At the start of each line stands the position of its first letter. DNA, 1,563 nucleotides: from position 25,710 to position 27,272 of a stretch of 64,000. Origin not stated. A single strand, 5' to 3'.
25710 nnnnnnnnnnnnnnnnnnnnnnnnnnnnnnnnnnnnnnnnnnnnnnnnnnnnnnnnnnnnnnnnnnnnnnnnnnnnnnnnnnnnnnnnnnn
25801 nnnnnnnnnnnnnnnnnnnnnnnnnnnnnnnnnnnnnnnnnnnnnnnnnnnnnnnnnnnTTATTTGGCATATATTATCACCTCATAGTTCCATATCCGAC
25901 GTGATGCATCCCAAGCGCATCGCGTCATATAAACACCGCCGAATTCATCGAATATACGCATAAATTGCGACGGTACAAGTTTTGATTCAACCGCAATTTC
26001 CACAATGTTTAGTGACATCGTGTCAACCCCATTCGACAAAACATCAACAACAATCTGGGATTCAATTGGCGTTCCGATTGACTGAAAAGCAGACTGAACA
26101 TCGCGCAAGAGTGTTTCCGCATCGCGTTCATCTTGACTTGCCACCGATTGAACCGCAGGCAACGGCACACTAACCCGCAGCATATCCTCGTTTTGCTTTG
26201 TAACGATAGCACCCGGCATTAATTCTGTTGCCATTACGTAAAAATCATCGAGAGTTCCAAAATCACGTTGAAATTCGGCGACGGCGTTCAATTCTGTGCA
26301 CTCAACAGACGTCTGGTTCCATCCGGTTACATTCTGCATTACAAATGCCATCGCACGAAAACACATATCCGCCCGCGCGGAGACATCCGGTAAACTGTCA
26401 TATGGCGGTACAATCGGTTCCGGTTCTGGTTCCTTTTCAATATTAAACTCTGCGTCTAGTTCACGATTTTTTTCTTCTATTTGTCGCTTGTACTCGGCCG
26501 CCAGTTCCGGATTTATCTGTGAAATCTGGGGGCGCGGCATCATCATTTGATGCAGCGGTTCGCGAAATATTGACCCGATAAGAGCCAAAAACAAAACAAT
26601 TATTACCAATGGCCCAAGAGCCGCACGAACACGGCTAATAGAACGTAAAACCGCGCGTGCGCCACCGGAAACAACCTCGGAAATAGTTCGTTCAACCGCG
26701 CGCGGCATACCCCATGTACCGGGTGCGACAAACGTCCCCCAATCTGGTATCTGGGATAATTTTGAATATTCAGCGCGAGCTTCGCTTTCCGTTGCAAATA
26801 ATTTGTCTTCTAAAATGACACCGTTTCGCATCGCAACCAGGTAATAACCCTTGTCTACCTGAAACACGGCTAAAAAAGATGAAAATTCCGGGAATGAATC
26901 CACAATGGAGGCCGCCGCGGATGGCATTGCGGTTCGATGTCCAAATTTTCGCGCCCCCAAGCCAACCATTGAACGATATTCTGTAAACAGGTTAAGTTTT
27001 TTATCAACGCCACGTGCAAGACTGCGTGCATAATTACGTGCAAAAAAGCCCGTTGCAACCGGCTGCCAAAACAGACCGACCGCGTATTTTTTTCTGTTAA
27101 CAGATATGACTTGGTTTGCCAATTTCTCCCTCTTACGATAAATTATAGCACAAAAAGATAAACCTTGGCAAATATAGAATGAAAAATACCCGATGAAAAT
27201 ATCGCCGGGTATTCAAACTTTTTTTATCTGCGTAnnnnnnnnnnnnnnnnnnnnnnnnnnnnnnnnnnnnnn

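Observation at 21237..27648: Type IVb-pilus (R64 PilO/P/Q/R-like) assembly module without secretin, peptidase or canonical pilin, in a T4SS-bearing reduced alphaproteobacterial genome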

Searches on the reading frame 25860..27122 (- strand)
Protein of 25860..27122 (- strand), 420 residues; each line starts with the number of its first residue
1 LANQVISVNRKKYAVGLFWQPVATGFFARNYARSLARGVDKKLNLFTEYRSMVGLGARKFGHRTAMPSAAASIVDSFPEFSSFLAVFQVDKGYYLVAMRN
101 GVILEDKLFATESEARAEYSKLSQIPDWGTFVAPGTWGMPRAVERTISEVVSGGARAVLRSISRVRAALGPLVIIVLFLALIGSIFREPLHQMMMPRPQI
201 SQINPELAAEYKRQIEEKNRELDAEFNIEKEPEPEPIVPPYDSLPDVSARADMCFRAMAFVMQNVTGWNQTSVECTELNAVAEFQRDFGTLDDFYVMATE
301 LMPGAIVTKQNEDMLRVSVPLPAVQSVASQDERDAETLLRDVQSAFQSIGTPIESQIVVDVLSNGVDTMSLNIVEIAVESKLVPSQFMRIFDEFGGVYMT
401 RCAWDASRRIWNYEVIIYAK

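Call 3: search_protein_families(library=pfam, proteins=[window:25860-27122:-], max_evalue=1)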
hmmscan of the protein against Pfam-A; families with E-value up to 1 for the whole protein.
window:25860-27122:- (420 aa): 1 family
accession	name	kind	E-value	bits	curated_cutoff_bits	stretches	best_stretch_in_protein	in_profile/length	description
PF06864.17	PAP_PilO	-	1.3e-11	44.5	26.7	1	14-348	2-336/419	Pilin accessory protein (PilO)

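Call 4: search_protein_families(library=ncbifam, proteins=[window:25860-27122:-], max_evalue=1)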
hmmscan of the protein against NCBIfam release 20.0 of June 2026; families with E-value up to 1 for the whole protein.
window:25860-27122:- (420 aa): 0 families

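Call 8: find_encoding_contigs(protein=window:25860-27122:-, flank=10000, max_places=6)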
Protein window:25860-27122:- (420 aa): 5 contigs read that carry it; 4 places shown.
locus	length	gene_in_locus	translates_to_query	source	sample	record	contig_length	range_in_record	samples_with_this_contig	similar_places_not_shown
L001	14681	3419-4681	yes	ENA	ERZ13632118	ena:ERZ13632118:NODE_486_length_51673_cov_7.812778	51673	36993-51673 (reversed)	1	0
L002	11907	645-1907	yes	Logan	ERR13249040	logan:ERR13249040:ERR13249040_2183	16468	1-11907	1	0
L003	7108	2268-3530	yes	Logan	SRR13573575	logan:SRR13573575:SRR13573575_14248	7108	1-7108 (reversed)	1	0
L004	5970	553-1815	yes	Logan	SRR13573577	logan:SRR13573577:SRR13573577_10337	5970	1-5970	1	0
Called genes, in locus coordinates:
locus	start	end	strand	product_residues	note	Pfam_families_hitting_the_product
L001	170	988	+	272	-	PF04028:DUF374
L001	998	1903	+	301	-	PF02606:LpxK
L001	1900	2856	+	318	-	PF03331:LpxC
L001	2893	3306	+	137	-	-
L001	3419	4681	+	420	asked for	PF06864:PAP_PilO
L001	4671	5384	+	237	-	-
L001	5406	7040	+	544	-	PF00437:T2SSE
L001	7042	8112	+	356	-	PF00482:T2SSF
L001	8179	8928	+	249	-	PF26567:BstA_C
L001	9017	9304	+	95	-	-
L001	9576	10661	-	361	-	PF21016:RlmN_N, PF04055:Radical_SAM (weak)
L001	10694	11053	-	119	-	-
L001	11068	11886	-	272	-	-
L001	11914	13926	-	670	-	PF04453:LptD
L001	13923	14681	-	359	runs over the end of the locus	PF03739:LptF_LptG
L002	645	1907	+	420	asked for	PF06864:PAP_PilO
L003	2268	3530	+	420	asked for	PF06864:PAP_PilO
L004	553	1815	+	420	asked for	PF06864:PAP_PilO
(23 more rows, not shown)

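Call 9: find_homologous_proteins(query=window:25860-27122:-)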
Query window:25860-27122:- (420 aa): 903 proteins with E <= 0.001 among 8000 candidates; the best 120 are listed.
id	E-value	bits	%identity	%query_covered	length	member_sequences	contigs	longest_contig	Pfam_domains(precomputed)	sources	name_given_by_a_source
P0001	1.5e-275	931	100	100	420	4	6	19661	PF06864.18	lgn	-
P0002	8.3e-271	916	98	100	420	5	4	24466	PF06864.18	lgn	-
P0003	5.1e-212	722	75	100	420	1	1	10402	PF06864.18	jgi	-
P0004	3.3e-196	670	70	100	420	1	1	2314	PF06864.18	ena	-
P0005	3.4e-196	670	70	100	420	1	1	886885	PF06864.18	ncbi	-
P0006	1.6e-195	668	69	100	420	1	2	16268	PF06864.18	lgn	-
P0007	4.7e-195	666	69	100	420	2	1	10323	PF06864.18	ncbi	-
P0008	7.9e-195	665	69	100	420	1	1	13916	PF06864.18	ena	-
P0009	5.3e-192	656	69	100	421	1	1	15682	PF06864.18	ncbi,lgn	-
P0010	1.7e-190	651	67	100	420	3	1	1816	PF06864.18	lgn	-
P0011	4.1e-188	643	66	100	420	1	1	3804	PF06864.18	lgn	-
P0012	1.0e-187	642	66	100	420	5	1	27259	PF06864.18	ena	-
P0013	3.4e-185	634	64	100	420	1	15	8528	PF06864.18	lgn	-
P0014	6.8e-185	633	64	100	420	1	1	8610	PF06864.18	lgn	-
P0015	2.2e-183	628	67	100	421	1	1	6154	PF06864.18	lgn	-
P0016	6.9e-182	623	64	100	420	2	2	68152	PF06864.18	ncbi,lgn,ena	-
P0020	3.5e-179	614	63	100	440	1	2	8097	PF06864.18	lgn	-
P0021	2.0e-178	611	63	100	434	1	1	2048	PF06864.18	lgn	-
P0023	1.6e-175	602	63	100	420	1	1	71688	PF06864.18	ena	-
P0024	2.0e-175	602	62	100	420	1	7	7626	PF06864.18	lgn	-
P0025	2.5e-175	601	62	100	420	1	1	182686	PF06864.18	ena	-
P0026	2.6e-175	601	62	100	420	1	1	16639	PF06864.18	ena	-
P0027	3.8e-175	601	62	100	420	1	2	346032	PF06864.18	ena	-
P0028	4.0e-175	601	63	100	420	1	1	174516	PF06864.18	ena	-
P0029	4.4e-175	600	66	93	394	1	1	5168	PF06864.18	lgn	-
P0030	5.2e-175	600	62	100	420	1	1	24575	PF06864.18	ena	-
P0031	5.2e-175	600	62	100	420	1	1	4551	PF06864.18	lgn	-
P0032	6.1e-175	600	61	100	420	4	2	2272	PF06864.18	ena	-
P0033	6.5e-175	600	62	100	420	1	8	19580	PF06864.18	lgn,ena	-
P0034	6.6e-175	600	62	100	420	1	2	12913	PF06864.18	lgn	-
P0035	6.7e-175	600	62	100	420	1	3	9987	PF06864.18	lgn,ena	-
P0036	6.9e-175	600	62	100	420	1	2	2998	PF06864.18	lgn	-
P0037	7.1e-175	600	62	100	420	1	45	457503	PF06864.18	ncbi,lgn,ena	-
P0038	7.3e-175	600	63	100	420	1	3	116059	PF06864.18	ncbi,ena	-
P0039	7.8e-175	600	62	100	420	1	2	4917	PF06864.18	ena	-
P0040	9.1e-175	599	62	100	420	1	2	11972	PF06864.18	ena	-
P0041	9.9e-175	599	62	100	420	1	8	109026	PF06864.18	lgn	-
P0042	1.3e-174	599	61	100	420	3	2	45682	PF06864.18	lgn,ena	-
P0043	1.3e-174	599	62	100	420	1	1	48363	PF06864.18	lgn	-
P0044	1.5e-174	599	62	100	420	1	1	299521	PF06864.18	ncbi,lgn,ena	-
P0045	1.8e-174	598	62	100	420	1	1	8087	PF06864.18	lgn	-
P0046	1.8e-174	598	62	100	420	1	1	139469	PF06864.18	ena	-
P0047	2.0e-174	598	62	100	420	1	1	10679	PF06864.18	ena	-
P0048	2.6e-174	598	62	100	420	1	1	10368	PF06864.18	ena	-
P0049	2.9e-174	598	62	100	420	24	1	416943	PF06864.18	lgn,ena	-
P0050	3.1e-174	598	62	100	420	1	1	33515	PF06864.18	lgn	-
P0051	5.6e-174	597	62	100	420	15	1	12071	PF06864.18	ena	-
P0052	5.8e-174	597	62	100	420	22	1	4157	PF06864.18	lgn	-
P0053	6.8e-174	597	62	100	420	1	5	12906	PF06864.18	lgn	-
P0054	9.5e-174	596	63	100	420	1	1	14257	PF06864.18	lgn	-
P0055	9.8e-174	596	62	100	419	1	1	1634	PF06864.18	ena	-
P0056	1.0e-173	596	62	100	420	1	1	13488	PF06864.18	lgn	-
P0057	1.0e-173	596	63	100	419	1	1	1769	PF06864.18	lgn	-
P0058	1.3e-173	596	63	100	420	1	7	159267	PF06864.18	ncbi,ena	-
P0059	1.8e-173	595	63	100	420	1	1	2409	PF06864.18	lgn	-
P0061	1.8e-173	595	62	100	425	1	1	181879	PF06864.18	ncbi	-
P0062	2.0e-173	595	62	100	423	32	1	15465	PF06864.18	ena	-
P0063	2.0e-173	595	63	100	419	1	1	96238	PF06864.18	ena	-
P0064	2.1e-173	595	63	100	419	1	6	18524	PF06864.18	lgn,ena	-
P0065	2.2e-173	595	63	100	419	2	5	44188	PF06864.18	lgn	-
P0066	2.2e-173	595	61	100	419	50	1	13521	PF06864.18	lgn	-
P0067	2.3e-173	595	60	100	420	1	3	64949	PF06864.18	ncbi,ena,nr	ncbi:MAG: type 4b pilus protein PilO2 [Alphaproteobacteria bacterium]|nr:type 4b pilus protein PilO2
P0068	3.2e-173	594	63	100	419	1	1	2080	PF06864.18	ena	-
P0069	3.8e-173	594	63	100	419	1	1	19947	PF06864.18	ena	-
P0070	4.1e-173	594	61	100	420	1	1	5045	PF06864.18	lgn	-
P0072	4.6e-173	594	63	100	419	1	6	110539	PF06864.18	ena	-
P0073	4.9e-173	594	63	100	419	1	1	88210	PF06864.18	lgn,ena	-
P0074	4.9e-173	594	63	100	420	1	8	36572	PF06864.18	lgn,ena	-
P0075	5.2e-173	594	64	100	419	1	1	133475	PF06864.18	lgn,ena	-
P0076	5.6e-173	594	63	100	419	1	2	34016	PF06864.18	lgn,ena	-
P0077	5.6e-173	594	63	100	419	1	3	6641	PF06864.18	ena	-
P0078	6.1e-173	593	62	100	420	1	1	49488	PF06864.18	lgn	-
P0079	6.5e-173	593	63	100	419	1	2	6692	PF06864.18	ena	-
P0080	7.0e-173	593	63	100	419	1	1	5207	PF06864.18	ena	-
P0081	7.0e-173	593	63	100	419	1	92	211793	PF06864.18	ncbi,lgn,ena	-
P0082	7.2e-173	593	63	100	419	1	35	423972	PF06864.18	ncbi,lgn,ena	-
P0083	8.5e-173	593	60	100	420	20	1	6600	PF06864.18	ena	-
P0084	9.4e-173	593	63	100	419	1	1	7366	PF06864.18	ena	-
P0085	9.7e-173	593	63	100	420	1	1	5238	PF06864.18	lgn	-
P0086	1.1e-172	593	62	100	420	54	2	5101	PF06864.18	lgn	-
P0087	1.1e-172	593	63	100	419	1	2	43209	PF06864.18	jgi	-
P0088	1.3e-172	592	63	100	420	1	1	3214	PF06864.18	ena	-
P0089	1.3e-172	592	63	100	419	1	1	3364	PF06864.18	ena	-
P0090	1.4e-172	592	63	100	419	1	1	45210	PF06864.18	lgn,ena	-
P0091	1.4e-172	592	63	100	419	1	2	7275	PF06864.18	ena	-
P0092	1.5e-172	592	63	100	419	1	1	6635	PF06864.18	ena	-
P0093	1.6e-172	592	62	100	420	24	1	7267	PF06864.18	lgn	-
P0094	1.7e-172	592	62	100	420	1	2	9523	PF06864.18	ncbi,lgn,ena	-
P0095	1.8e-172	592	60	100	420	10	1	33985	PF06864.18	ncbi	-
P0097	1.9e-172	592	63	100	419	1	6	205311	PF06864.18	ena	-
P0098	2.4e-172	591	63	100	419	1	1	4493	PF06864.18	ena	-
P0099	2.5e-172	591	63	100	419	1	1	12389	PF06864.18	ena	-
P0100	2.5e-172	591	63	100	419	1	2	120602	PF06864.18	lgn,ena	-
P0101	2.5e-172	591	63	100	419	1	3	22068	PF06864.18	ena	-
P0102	2.6e-172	591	63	100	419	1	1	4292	PF06864.18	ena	-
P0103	2.6e-172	591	63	100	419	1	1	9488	PF06864.18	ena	-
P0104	2.6e-172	591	63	100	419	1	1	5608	PF06864.18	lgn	-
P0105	2.8e-172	591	60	100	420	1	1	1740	PF06864.18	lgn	-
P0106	3.4e-172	591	63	100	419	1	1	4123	PF06864.18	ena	-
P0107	3.9e-172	591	61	100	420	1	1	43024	PF06864.18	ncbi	-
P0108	4.0e-172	591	60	100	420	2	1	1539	PF06864.18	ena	-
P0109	4.1e-172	591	63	100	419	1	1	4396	PF06864.18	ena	-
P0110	5.2e-172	590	63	100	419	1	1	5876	PF06864.18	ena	-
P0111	5.5e-172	590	60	100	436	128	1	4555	PF06864.18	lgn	-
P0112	5.8e-172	590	60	100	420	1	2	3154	PF06864.18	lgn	-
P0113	5.9e-172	590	61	100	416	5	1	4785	PF06864.18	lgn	-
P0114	6.4e-172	590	63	100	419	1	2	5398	PF06864.18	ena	-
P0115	6.7e-172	590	63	100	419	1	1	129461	PF06864.18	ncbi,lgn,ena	-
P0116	6.9e-172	590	63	100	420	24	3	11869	PF06864.18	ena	-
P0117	8.5e-172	590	62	100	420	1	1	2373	PF06864.18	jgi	-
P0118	8.6e-172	590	61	100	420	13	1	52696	PF06864.18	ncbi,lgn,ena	-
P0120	1.2e-171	589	62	100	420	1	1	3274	PF06864.18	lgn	-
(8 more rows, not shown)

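Call 10: find_related_loci(query=window:25860-27122:-, collection=genome_contigs, flank=10000)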
Query window:25860-27122:- (420 aa) in genome_contigs; peptide patterns used: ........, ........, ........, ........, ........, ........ (x = any residue, [..] = any of these).
157 stretches matched a pattern; 133 encode a relative of the query (tblastn E <= 1e-3); the best 80 are kept; 80 distinct loci.
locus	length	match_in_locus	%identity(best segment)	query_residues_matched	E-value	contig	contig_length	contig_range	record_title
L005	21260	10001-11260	90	1-420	0e+0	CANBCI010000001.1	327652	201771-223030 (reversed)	MAG TPA_asm: uncultured Alphaproteobacteria bacterium isolate SRR15322610_bin.17_metawrap_v1.3_MAG genome assembly, cont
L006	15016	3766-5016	63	4-420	0e+0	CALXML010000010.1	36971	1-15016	MAG: uncultured Alphaproteobacteria bacterium isolate BRZ_KL__bin36 genome assembly, contig: BRZ_KL__NODE_1092_length_36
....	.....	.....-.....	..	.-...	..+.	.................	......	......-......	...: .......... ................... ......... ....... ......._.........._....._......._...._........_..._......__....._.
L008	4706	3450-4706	62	1-419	0e+0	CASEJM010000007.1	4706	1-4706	uncultured proteobacterium isolate Batch3_idba_bin.193 genome assembly, contig: Batch3_idba_bin.193.fa_k87_5120913, whol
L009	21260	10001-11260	62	1-420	0e+0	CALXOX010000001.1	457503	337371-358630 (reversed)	MAG: uncultured Alphaproteobacteria bacterium isolate BRZ_MD__bin1 genome assembly, contig: BRZ_MD__NODE_4_length_457503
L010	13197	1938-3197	60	1-420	0e+0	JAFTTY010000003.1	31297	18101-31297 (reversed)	MAG: Alphaproteobacteria bacterium isolate RGIG4147 Roe_deer_Colon-1__c75329, whole genome shotgun sequence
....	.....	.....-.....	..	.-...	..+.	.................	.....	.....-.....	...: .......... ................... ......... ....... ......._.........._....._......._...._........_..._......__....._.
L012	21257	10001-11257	62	1-420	0e+0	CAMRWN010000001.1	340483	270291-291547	MAG TPA_asm: uncultured Alphaproteobacteria bacterium isolate SRR13573576_bin.40_metawrap_v1.3_MAG genome assembly, cont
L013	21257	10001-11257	60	1-420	0e+0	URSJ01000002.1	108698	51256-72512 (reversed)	uncultured Rickettsiales bacterium isolate UMGS1304 genome assembly, contig: NODE_26_length_108698_cov_6.96027, whole ge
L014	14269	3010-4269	62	1-420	0e+0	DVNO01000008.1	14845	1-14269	MAG TPA_asm: Candidatus Enterousia avicola isolate CHK136-897 CHK136__C45599_L14845_ERR2241905, whole genome shotgun seq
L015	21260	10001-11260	62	1-420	0e+0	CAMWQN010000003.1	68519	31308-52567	MAG TPA_asm: uncultured Rickettsiales bacterium isolate SRR14411243_bin.1_metawrap_v1.3_MAG genome assembly, contig: NOD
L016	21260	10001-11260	62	1-420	0e+0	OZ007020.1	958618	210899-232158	MAG: uncultured Alphaproteobacteria bacterium isolate 6730_HET_VAC_contig_11916_metaflye_circ MAG genome assembly, chrom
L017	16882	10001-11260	61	1-420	0e+0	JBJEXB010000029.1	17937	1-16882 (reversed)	MAG: Candidatus Enterousia sp. isolate SARD02_bin.047 NODE_1962_length_17937_cov_5.717202, whole genome shotgun sequence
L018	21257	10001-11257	63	1-420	0e+0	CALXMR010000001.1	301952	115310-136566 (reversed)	MAG: uncultured Alphaproteobacteria bacterium isolate BRZ_MA__bin39 genome assembly, contig: BRZ_MA__NODE_16_length_3019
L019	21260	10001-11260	62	1-420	0e+0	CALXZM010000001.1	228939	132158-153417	MAG: uncultured Alphaproteobacteria bacterium isolate BRZ_LB__bin18 genome assembly, contig: BRZ_LB__NODE_32_length_2289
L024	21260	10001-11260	61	1-420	4e-180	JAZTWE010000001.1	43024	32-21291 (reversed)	MAG: Candidatus Enterousia sp. isolate T1900045334_YK20190023.MAGScoT_cleanbin_000100 SGB_6575_k141_5021803, whole genom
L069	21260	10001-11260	57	1-420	4e-173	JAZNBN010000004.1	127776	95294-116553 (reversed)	MAG: Candidatus Enterousia sp. isolate T1900044741_TS20190207.MAGScoT_cleanbin_000046 SGB_2069_k141_835942, whole genome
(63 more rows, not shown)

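Call 22: search_solved_structures(query=window:25860-27122:-, max_evalue=1, show_alignments=1)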
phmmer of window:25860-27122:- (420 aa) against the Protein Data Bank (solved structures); distinct sequences matched with E-value up to 1: 1.
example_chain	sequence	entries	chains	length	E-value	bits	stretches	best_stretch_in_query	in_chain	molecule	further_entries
3g7s_A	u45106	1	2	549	0.81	11.8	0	53-102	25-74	Long-chain-fatty-acid--CoA ligase (FadD-1)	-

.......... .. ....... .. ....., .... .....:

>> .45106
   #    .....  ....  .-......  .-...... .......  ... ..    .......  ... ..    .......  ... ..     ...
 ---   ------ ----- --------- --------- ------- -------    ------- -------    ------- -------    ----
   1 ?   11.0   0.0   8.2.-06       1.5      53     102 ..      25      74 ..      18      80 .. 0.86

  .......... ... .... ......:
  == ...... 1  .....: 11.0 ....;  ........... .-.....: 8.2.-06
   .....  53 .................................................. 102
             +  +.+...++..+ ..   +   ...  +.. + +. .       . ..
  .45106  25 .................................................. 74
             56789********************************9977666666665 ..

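Call 25: search_dna_similar(query=window:25860-27122:-, collection=plasmids, mode=protein, max_evalue=0.001, max_rows=15)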
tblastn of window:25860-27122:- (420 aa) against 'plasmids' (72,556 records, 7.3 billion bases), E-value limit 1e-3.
Records with a match: 13; places in all: 13; records where one place covers at least 80% of the query: 0.
Best place of each record, by identity: <60% 13.
By first word of the organism name: Escherichia 6; Bosea 2; Methylorubrum 1; Hydrogenophaga 1; Methylovorus 1; Bordetella 1; Salmonella 1.
By predicted mobility (MOB-suite, as given by PLSDB): non-mobilizable 5; conjugative 5; mobilizable 3.
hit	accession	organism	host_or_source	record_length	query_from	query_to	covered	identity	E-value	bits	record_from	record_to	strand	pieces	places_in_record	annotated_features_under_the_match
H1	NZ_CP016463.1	Bosea sp. RAC05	Microbial isolate,Algal phycosphere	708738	5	216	50%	29.7%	2e-18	95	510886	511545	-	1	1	pilO2: type 4b pilus protein PilO2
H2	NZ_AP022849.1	Bosea sp. ANAM02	Callyspongia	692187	4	175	41%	30.3%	2e-11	74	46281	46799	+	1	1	pilO2: type 4b pilus protein PilO2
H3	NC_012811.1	Methylorubrum extorquens AM1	-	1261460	5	184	43%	24.9%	6e-6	56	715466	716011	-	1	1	none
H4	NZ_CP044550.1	Hydrogenophaga sp. BPS33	-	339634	4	159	37%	28.5%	3e-8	64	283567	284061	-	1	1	pilO2: type 4b pilus protein PilO2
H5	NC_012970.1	Methylovorus glucosotrophus SIP3-4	-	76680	1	143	34%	29.0%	3e-6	57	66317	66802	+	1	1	pilO2: type 4b pilus protein PilO2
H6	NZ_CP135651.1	Escherichia coli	-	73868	5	214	50%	19.4%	2e-5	55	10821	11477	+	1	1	hypothetical protein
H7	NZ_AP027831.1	Escherichia coli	Homo sapiens,whole organism,feces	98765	5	214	50%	19.4%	2e-5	55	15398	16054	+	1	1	type 4b pilus protein PilO2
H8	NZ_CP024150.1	Escherichia coli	single cell,clinical patient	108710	5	214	50%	19.4%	2e-5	55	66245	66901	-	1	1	type 4b pilus protein PilO2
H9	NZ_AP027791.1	Escherichia coli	-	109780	5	214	50%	19.4%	2e-5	55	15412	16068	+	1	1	type 4b pilus protein PilO2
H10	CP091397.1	Escherichia coli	Homo sapiens,human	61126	5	214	50%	19.4%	2e-5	55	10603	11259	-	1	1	type 4b pilus protein PilO2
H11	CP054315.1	Escherichia coli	Homo sapiens,whole organism,rectal swab ...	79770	5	214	50%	19.4%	3e-5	54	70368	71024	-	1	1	hypothetical protein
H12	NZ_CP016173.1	Bordetella flabilis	Homo sapiens,sputum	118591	5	137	32%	29.6%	4e-4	50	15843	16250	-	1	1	pilO2: type 4b pilus protein PilO2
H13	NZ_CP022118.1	Salmonella enterica subsp. enterica serovar Macclesfield ...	-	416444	5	163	38%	21.5%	8e-5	53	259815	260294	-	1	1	pilO2: type 4b pilus protein PilO2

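Call 27: get_annotated_region(hit=H1, flank=9000)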
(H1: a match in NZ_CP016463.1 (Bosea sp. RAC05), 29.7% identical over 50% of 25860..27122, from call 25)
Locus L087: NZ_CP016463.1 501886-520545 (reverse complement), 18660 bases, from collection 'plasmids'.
description: Bosea sp. RAC05 plasmid pBSY19_1, complete sequence
organism: Bosea sp. RAC05 (NCBI taxid 1842539)
taxonomy: Bacteria; Pseudomonadota; Alphaproteobacteria; Hyphomicrobiales; Boseaceae; Bosea; Bosea sp. RAC05
host: -; source: Microbial isolate,Algal phycosphere; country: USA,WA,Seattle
typing (MOB-suite, as given by PLSDB): non-mobilizable
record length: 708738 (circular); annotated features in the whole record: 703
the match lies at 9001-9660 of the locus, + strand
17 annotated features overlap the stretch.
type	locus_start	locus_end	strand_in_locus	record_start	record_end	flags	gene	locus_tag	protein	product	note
CDS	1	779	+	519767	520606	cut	-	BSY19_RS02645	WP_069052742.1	thermonuclease family protein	-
CDS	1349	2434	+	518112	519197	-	-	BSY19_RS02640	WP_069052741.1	replication initiation protein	GO:0006270 - DNA replication initiation [Evidence IEA]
CDS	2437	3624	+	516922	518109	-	-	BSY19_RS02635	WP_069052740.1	hypothetical protein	-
CDS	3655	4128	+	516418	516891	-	-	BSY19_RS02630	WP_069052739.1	hypothetical protein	-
CDS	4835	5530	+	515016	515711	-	-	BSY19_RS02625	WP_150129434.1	hypothetical protein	-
CDS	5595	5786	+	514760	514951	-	-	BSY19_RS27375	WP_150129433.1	hypothetical protein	-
CDS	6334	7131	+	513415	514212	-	-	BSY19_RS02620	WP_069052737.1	toxin co-regulated pilus biosynthesis Q family protein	-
CDS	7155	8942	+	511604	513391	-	-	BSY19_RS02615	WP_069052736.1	secretin N-terminal domain-containing protein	GO:0009297 - pilus assembly [Evidence IEA]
CDS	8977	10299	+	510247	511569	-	pilO2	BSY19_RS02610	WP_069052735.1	type 4b pilus protein PilO2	-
CDS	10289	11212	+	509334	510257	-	-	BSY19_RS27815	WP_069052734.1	hypothetical protein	-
CDS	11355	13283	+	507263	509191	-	-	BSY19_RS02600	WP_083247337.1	ATPase, T2SS/T4P/T4SS family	-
CDS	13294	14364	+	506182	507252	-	-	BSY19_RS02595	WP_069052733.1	type II secretion system F family protein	-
CDS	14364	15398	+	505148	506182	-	-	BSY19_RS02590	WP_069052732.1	ATPase, T2SS/T4P/T4SS family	-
CDS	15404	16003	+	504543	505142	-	-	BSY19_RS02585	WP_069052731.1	hypothetical protein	-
CDS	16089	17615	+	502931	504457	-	pilV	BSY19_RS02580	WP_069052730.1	shufflon system plasmid conjugative transfer pilus tip adhesin PilV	-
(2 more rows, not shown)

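Call 28: get_annotated_region(hit=H7, flank=9000)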
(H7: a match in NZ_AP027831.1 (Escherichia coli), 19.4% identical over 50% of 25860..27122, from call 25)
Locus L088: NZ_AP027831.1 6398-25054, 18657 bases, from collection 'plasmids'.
description: Escherichia coli strain 2017.17.03CC plasmid p2017.17.03CC_2, complete sequence
organism: Escherichia coli (NCBI taxid 562)
taxonomy: Bacteria; Pseudomonadota; Gammaproteobacteria; Enterobacterales; Enterobacteriaceae; Escherichia; Escherichia coli
host: -; source: Homo sapiens,whole organism,feces; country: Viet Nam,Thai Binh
typing (MOB-suite, as given by PLSDB): conjugative; replicon IncFIA,IncFII; relaxase MOBP,MOBP; mating-pair formation MPF_I
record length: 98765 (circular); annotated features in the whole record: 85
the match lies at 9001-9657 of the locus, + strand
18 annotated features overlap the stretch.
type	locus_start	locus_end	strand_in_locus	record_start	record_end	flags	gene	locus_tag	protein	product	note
CDS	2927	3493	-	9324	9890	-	-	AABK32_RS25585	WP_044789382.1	hypothetical protein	-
CDS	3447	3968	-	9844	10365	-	-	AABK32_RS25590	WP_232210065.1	type II secretion system protein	-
CDS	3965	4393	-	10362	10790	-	-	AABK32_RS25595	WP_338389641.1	hypothetical protein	-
CDS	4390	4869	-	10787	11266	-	-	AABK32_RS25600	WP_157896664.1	hypothetical protein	-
CDS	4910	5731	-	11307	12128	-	-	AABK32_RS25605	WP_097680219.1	hypothetical protein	-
CDS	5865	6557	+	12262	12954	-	-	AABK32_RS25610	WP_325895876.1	type 4 pilus major pilin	-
CDS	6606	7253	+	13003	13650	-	-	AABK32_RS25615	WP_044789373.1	TcpQ domain-containing protein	-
CDS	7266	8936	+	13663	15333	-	-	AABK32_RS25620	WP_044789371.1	secretin N-terminal domain-containing protein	GO:0009297 - pilus assembly [Evidence IEA]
CDS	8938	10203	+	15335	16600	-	-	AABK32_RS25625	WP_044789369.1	type 4b pilus protein PilO2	-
CDS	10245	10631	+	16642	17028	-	-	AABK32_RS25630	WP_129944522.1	hypothetical protein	-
CDS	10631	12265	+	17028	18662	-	-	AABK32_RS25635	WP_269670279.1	ATPase, T2SS/T4P/T4SS family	-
CDS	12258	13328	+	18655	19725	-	-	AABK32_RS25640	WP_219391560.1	type II secretion system F family protein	-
CDS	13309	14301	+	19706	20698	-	-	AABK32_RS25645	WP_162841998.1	ATPase, T2SS/T4P/T4SS family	-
CDS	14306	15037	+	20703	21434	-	-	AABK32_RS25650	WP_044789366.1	A24 family peptidase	-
CDS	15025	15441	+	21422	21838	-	-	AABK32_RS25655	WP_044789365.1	lytic transglycosylase domain-containing protein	-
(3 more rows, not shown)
